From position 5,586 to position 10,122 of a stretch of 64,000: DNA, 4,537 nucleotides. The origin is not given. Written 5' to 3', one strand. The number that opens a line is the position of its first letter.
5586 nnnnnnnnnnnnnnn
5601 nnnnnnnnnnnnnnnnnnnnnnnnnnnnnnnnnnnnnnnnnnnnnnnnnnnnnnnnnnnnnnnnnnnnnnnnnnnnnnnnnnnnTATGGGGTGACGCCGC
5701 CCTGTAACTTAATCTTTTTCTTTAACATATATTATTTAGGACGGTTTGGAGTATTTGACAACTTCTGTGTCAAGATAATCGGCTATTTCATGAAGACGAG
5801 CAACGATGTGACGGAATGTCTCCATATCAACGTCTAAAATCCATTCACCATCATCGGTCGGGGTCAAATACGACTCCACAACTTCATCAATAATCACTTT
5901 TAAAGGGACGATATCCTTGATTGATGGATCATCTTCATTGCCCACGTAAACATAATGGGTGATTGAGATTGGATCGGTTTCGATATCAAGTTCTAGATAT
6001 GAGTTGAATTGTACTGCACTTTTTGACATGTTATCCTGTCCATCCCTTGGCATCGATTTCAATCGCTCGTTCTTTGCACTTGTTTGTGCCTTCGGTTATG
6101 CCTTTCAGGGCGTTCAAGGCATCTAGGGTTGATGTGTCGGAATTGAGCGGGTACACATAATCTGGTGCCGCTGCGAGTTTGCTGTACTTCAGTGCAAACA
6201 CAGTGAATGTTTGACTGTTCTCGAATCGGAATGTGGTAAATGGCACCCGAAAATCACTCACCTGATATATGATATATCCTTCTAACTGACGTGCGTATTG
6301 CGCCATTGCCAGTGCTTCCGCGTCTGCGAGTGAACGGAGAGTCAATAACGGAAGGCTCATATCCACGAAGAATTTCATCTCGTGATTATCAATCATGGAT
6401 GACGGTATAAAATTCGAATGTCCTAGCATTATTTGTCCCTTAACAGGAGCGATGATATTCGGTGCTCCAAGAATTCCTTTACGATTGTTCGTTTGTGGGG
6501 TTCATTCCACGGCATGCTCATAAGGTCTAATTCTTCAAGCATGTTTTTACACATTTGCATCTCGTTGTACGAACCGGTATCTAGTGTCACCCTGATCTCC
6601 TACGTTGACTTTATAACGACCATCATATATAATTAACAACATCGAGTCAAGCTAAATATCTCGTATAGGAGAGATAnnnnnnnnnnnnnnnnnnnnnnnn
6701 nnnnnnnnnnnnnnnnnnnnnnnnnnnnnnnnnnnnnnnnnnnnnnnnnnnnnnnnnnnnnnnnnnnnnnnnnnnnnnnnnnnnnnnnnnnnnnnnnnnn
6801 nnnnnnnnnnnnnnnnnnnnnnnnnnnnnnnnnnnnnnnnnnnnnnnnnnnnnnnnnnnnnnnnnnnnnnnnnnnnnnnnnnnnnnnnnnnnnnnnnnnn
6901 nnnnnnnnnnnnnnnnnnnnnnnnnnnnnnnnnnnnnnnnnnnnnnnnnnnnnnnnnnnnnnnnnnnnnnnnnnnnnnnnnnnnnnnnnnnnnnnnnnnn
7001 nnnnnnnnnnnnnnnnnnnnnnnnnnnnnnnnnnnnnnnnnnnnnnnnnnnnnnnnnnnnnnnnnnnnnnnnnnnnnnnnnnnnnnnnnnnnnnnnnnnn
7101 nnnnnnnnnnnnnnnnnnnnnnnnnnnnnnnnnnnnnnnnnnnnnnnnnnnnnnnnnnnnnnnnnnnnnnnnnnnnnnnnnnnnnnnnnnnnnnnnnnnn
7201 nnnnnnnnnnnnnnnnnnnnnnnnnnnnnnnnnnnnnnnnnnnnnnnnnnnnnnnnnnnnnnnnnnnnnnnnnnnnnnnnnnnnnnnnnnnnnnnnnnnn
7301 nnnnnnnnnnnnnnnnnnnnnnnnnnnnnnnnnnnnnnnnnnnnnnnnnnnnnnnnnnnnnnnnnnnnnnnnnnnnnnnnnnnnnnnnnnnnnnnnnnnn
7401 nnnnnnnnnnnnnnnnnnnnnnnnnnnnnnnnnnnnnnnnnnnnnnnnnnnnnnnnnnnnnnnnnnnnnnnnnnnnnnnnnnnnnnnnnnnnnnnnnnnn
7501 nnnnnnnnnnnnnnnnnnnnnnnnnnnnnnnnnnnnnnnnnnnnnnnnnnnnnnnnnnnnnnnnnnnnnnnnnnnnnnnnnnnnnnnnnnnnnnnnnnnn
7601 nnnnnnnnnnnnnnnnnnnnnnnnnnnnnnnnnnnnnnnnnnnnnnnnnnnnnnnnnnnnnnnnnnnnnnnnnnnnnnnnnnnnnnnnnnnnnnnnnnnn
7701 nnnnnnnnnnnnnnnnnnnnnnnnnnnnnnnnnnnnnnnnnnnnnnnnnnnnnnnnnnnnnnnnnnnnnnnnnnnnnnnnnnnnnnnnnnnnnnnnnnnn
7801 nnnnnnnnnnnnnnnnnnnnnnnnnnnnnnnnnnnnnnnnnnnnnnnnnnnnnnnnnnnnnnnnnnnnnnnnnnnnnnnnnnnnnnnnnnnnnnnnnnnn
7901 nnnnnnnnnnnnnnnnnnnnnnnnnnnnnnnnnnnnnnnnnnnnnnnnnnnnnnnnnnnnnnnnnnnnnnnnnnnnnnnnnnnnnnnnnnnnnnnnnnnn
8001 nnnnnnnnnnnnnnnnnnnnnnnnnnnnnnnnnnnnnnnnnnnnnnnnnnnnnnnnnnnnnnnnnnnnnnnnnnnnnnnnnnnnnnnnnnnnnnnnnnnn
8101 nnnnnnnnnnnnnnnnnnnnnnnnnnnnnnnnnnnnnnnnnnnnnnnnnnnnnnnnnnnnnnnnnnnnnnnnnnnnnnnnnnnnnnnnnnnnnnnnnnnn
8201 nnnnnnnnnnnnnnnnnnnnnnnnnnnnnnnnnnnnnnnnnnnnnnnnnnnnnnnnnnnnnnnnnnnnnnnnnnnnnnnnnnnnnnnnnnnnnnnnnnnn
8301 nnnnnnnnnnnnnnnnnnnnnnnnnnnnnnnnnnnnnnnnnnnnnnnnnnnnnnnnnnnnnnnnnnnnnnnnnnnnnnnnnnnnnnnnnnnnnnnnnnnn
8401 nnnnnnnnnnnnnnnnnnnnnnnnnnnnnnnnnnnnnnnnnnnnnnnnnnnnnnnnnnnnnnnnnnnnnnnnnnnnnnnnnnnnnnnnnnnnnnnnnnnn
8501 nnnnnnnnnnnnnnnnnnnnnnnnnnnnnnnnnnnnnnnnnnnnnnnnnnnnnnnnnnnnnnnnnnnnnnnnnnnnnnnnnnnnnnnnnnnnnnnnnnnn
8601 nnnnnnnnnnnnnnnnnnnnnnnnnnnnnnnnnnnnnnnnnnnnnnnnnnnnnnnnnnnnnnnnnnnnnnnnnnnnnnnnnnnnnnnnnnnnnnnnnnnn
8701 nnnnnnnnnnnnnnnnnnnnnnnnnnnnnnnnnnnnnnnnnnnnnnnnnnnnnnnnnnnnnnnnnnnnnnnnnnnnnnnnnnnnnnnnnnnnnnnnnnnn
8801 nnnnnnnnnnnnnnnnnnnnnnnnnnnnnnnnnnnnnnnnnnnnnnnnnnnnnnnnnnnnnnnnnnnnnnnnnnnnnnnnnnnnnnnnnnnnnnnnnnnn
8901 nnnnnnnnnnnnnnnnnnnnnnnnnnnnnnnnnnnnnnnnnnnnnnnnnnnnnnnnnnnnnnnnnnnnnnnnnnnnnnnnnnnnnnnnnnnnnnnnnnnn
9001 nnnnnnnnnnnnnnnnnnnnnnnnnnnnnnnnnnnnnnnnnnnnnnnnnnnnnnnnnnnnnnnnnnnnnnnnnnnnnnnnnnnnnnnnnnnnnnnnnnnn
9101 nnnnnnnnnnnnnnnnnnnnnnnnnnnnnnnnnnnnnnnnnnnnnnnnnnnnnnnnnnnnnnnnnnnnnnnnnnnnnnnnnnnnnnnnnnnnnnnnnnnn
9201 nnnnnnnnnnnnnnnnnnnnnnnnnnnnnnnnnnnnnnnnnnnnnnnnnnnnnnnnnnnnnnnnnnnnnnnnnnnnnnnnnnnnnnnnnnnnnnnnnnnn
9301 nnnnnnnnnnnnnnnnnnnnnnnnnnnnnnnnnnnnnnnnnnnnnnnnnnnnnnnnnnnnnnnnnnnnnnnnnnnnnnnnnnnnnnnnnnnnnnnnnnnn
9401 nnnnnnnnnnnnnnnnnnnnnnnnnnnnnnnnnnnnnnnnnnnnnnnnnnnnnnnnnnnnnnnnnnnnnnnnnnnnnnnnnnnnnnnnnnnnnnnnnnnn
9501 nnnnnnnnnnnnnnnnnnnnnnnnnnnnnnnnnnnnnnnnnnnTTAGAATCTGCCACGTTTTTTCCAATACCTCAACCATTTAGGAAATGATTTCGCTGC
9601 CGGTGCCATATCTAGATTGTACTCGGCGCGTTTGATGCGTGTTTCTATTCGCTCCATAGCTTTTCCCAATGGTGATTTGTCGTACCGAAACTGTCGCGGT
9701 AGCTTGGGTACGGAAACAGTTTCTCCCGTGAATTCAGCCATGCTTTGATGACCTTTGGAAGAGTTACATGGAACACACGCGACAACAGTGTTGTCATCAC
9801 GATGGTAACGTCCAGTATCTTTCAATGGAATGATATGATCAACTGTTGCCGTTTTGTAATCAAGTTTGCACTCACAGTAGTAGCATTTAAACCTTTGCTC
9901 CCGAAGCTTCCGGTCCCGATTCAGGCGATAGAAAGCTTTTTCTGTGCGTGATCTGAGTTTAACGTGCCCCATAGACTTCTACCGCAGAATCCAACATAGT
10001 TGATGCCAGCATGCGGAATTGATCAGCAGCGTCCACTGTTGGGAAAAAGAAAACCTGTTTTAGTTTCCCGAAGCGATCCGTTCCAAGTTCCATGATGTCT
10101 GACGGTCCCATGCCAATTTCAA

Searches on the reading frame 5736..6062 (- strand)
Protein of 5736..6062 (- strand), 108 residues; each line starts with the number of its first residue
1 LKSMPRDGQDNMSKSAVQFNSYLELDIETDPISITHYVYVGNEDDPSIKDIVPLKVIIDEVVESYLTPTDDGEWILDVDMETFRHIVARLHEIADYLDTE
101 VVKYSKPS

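Call 3: search_protein_families(library=pfam, proteins=[window:5736-6062:-], max_evalue=0.01)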
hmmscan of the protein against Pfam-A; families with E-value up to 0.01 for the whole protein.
window:5736-6062:- (108 aa): 0 families

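Call 4: search_protein_families(library=ncbifam, proteins=[window:5736-6062:-], max_evalue=0.01)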
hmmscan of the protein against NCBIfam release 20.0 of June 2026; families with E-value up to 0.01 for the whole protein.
window:5736-6062:- (108 aa): 0 families

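Call 5: search_protein_families(library=phrogs, proteins=[window:5736-6062:-], max_evalue=0.01)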
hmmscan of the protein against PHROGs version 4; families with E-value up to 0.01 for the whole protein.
window:5736-6062:- (108 aa): 1 family
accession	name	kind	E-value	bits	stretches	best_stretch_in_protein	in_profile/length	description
phrog_18882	-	unknown function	0.0038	18.6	0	32-62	18-45/58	-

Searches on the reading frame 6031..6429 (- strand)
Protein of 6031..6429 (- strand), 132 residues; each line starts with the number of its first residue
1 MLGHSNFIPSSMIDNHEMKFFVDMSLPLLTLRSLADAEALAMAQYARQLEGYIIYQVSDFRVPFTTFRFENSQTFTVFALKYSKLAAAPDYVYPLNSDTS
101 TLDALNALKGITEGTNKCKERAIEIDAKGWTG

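Call 3: search_protein_families(library=pfam, proteins=[window:6031-6429:-], max_evalue=0.01)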
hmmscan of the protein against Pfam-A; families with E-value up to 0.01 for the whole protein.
window:6031-6429:- (132 aa): 0 families

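Call 4: search_protein_families(library=ncbifam, proteins=[window:6031-6429:-], max_evalue=0.01)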
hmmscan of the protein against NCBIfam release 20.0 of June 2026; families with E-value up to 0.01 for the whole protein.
window:6031-6429:- (132 aa): 0 families

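Call 5: search_protein_families(library=phrogs, proteins=[window:6031-6429:-], max_evalue=0.01)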
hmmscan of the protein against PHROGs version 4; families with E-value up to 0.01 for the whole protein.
window:6031-6429:- (132 aa): 0 families

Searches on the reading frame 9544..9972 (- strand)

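Call 45: search_protein_families(library=pfam, proteins=[window:9544-9972:-], max_evalue=0.1)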
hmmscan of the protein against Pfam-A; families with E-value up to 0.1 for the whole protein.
window:9544-9972:- (142 aa): 4 families
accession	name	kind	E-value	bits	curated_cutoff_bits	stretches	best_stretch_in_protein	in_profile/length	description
PF14279.12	HNH_5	-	1.5e-09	38.1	27.5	1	30-82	1-52/56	HNH endonuclease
PF01844.29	HNH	-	6.6e-09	36.2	21.4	1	30-75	1-46/47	HNH endonuclease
PF02945.21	Endonuclease_7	-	0.0098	16.2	23.6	1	18-76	12-66/82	Recombination endonuclease VII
PF02892.21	zf-BED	-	0.093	13.2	20.6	0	19-42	8-31/44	BED zinc finger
